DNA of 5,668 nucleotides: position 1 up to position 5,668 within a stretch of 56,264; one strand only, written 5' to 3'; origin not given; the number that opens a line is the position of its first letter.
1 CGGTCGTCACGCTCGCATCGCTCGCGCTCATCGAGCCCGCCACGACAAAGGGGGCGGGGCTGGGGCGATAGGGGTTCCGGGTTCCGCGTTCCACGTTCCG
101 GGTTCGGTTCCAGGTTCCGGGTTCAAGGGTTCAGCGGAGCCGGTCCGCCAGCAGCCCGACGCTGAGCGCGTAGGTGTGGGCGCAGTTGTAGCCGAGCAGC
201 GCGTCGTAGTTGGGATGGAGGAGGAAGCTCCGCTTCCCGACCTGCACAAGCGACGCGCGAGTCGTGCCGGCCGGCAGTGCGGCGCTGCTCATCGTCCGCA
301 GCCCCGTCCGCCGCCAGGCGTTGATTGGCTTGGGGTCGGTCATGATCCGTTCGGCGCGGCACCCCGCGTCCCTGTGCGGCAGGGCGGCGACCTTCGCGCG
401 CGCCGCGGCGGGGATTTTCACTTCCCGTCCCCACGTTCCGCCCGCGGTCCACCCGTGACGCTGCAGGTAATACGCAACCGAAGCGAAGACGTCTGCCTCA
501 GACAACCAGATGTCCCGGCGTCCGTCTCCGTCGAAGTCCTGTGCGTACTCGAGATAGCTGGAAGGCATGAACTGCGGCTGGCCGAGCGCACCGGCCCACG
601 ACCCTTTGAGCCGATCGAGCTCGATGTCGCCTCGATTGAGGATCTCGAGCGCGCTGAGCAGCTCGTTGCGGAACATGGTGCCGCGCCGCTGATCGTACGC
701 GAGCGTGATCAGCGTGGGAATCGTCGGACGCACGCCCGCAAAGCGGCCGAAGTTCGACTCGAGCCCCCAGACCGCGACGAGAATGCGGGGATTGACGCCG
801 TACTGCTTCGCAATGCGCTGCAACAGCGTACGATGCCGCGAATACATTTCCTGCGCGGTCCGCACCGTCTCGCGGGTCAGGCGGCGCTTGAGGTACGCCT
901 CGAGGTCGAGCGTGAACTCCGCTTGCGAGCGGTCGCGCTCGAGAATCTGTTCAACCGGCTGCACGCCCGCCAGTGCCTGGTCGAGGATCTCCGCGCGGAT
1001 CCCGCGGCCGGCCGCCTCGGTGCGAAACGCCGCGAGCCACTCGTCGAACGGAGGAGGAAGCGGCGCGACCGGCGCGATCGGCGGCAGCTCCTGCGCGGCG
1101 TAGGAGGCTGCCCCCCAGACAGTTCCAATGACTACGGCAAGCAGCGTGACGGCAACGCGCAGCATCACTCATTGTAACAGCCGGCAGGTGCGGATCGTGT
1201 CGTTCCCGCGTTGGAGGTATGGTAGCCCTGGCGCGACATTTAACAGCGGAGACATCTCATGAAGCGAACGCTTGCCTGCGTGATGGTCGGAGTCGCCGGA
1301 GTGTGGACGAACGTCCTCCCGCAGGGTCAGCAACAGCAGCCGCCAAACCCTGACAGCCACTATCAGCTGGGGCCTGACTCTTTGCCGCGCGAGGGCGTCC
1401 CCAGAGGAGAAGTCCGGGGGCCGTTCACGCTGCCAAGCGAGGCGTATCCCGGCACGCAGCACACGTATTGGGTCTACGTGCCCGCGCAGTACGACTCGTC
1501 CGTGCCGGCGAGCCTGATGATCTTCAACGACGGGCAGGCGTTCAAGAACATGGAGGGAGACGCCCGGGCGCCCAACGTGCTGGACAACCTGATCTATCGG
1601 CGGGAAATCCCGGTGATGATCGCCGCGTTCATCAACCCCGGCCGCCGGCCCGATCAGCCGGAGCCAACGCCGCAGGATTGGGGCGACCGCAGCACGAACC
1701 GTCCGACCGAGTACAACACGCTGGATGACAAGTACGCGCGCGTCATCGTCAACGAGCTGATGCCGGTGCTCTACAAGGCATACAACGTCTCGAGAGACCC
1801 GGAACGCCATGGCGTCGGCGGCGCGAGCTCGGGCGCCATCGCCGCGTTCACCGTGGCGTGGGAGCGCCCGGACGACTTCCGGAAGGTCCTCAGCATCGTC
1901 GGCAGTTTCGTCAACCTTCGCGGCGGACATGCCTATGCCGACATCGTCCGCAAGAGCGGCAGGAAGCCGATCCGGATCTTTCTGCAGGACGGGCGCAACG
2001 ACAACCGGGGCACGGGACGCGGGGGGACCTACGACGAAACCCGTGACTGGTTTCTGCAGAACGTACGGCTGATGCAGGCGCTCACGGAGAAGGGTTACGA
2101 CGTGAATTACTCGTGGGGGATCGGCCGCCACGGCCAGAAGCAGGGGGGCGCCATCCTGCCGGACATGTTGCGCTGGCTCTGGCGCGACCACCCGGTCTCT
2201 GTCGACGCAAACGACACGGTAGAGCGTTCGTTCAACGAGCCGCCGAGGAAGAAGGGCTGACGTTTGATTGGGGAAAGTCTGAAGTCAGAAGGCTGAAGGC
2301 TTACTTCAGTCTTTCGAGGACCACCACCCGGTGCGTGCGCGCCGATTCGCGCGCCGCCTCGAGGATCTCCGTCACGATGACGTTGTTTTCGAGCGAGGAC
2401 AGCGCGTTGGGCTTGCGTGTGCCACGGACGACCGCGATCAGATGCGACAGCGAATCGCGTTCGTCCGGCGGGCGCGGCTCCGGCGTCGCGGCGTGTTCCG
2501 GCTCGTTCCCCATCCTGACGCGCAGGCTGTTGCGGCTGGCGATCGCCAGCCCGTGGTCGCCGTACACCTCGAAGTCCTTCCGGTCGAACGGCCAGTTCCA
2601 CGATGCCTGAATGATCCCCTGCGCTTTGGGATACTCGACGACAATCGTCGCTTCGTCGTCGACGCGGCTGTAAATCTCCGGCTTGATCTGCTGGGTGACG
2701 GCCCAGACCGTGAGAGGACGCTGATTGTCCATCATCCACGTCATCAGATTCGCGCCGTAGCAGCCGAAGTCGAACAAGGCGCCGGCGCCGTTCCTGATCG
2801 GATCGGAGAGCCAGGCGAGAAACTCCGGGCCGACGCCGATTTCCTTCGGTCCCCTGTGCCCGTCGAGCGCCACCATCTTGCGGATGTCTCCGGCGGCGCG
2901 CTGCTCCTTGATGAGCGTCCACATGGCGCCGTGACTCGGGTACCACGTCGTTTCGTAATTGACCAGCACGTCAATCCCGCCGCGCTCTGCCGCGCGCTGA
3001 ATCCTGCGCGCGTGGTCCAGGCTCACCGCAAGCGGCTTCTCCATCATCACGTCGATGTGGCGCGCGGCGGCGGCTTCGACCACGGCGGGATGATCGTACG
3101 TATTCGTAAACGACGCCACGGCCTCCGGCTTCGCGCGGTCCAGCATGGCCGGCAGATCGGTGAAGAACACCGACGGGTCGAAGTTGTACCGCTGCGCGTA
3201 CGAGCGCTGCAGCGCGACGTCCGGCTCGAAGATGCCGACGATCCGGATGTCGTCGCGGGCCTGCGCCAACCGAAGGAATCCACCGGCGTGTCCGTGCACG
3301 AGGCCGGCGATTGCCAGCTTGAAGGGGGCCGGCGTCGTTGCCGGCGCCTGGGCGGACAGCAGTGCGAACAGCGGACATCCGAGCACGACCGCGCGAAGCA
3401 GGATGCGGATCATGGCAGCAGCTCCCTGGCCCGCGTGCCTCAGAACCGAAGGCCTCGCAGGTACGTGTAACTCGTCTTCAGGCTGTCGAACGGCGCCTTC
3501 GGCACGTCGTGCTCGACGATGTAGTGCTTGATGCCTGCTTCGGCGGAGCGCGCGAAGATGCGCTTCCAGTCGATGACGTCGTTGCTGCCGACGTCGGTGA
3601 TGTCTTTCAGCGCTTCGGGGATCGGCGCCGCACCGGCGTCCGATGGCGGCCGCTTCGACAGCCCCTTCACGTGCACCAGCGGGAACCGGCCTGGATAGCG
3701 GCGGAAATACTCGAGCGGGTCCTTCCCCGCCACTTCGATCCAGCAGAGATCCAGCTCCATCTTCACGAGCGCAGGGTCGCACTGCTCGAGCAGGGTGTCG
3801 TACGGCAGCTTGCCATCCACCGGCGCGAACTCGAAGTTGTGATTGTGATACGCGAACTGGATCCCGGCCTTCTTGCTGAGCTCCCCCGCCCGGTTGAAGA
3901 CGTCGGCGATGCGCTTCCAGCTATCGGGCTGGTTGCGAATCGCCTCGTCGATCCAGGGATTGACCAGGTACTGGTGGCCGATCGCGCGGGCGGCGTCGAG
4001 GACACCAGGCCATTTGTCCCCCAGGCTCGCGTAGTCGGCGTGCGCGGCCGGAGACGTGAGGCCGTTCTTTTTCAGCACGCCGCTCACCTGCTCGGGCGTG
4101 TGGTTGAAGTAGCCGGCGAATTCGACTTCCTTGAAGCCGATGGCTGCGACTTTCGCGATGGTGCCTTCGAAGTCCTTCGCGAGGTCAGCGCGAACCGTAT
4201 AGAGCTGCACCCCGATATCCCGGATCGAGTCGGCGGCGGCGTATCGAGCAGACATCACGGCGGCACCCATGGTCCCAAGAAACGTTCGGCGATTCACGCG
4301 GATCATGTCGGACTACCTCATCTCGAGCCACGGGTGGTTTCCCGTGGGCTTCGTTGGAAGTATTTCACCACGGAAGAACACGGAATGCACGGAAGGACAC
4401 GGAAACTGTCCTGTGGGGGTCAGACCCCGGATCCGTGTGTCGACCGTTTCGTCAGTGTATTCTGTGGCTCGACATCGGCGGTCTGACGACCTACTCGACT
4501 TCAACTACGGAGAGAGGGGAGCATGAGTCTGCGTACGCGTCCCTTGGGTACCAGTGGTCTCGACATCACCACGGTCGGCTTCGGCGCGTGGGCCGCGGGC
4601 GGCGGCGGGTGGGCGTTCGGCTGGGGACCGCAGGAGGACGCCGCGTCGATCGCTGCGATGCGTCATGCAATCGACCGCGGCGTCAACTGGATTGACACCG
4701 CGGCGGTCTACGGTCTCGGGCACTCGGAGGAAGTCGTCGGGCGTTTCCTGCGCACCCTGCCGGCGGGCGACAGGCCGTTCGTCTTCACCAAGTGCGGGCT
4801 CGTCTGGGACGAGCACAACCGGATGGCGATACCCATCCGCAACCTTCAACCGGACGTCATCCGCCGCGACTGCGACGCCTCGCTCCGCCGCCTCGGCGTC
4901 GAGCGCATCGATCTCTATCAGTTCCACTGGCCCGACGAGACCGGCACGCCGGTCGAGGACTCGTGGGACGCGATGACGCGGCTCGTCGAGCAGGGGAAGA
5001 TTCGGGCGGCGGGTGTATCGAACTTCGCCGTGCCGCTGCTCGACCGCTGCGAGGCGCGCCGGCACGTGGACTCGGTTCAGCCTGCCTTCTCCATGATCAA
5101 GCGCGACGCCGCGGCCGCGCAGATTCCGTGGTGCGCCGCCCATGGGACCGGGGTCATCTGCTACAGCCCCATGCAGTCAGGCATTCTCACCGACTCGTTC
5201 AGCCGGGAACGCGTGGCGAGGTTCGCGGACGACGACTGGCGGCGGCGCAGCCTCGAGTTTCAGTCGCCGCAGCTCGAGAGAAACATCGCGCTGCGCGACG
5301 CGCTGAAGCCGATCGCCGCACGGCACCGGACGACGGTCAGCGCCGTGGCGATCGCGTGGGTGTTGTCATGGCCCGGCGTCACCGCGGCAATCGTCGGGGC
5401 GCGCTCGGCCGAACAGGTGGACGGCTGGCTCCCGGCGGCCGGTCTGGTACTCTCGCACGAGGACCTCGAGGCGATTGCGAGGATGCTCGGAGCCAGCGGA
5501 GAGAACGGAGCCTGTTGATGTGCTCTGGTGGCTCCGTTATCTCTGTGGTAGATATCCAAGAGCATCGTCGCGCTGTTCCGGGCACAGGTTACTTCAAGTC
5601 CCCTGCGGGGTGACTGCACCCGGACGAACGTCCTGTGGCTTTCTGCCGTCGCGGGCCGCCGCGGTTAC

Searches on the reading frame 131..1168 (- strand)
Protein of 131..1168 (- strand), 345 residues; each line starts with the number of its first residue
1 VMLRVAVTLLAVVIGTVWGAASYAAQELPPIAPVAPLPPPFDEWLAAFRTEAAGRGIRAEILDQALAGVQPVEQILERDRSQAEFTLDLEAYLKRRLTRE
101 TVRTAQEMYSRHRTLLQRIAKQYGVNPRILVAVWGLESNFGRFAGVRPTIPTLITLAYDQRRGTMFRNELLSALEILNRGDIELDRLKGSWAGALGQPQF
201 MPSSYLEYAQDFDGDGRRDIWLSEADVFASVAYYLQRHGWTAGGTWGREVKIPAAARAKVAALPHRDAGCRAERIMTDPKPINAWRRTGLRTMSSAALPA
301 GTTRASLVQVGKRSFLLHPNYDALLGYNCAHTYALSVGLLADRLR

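Call 49: search_protein_families(library=pfam, proteins=[window:131-1168:-], max_evalue=0.001)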
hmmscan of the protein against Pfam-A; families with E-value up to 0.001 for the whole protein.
window:131-1168:- (345 aa): 1 family
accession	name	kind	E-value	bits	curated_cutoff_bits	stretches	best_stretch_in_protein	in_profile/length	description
PF13406.11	SLT_2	-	1.9e-97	326.4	24.3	1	41-342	2-292/292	Transglycosylase SLT domain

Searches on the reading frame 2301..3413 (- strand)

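Call 49: search_protein_families(library=pfam, proteins=[window:2301-3413:-], max_evalue=0.001)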
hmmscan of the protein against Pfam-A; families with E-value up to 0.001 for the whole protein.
window:2301-3413:- (370 aa): 3 families
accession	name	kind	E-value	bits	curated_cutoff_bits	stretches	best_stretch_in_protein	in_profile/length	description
PF22725.1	GFO_IDH_MocA_C3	-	1.1e-15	58.1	27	1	172-289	11-122/124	GFO/IDH/MocA C-terminal domain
PF01408.29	GFO_IDH_MocA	-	2.8e-14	54.3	24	1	47-153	16-120/120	Oxidoreductase family, NAD-binding Rossmann fold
PF02894.22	GFO_IDH_MocA_C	-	7.4e-05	23.1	22.9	1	207-364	37-216/218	Oxidoreductase family, C-terminal alpha/beta domain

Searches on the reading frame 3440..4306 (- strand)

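Call 49: search_protein_families(library=pfam, proteins=[window:3440-4306:-], max_evalue=0.001)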
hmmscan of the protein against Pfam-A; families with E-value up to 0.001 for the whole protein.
window:3440-4306:- (288 aa): 1 family
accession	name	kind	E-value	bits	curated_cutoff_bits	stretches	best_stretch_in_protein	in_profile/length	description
PF01261.30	AP_endonuc_2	-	5.8e-13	49.6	31.1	1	51-266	2-229/249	Xylose isomerase-like TIM barrel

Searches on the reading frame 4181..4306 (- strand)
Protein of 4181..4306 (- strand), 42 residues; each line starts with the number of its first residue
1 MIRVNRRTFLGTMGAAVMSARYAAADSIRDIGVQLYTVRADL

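Call 51: search_protein_families(library=pfam, proteins=[window:4181-4306:-], max_evalue=10)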
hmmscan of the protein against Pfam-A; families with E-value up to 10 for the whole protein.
seq(42 aa): 1 family
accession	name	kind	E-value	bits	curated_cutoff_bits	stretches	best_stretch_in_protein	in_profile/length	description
PF10518.14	TAT_signal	-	0.048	14.1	22.7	1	4-17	2-15/21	TAT (twin-arginine translocation) pathway signal sequence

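Call 52: search_protein_families(library=ncbifam, proteins=[window:4181-4306:-], max_evalue=10)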
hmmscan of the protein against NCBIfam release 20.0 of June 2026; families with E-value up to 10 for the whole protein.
seq(42 aa): 0 families

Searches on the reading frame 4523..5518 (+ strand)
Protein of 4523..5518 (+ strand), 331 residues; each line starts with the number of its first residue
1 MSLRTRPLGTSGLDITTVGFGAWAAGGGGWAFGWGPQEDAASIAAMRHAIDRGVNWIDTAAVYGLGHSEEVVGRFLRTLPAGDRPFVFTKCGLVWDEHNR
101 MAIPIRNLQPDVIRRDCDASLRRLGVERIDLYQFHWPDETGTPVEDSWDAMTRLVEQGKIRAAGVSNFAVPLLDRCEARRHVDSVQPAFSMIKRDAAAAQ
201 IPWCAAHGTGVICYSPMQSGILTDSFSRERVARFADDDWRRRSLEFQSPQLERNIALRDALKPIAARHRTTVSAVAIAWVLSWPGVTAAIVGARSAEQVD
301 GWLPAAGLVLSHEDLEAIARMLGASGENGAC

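Call 49: search_protein_families(library=pfam, proteins=[window:4523-5518:+], max_evalue=0.001)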
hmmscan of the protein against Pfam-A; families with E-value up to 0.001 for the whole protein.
window:4523-5518:+ (331 aa): 1 family
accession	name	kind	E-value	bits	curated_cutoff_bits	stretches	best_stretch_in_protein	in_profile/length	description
PF00248.27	Aldo_ket_red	-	6.6e-67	226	24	1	19-320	3-288/291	Aldo/keto reductase family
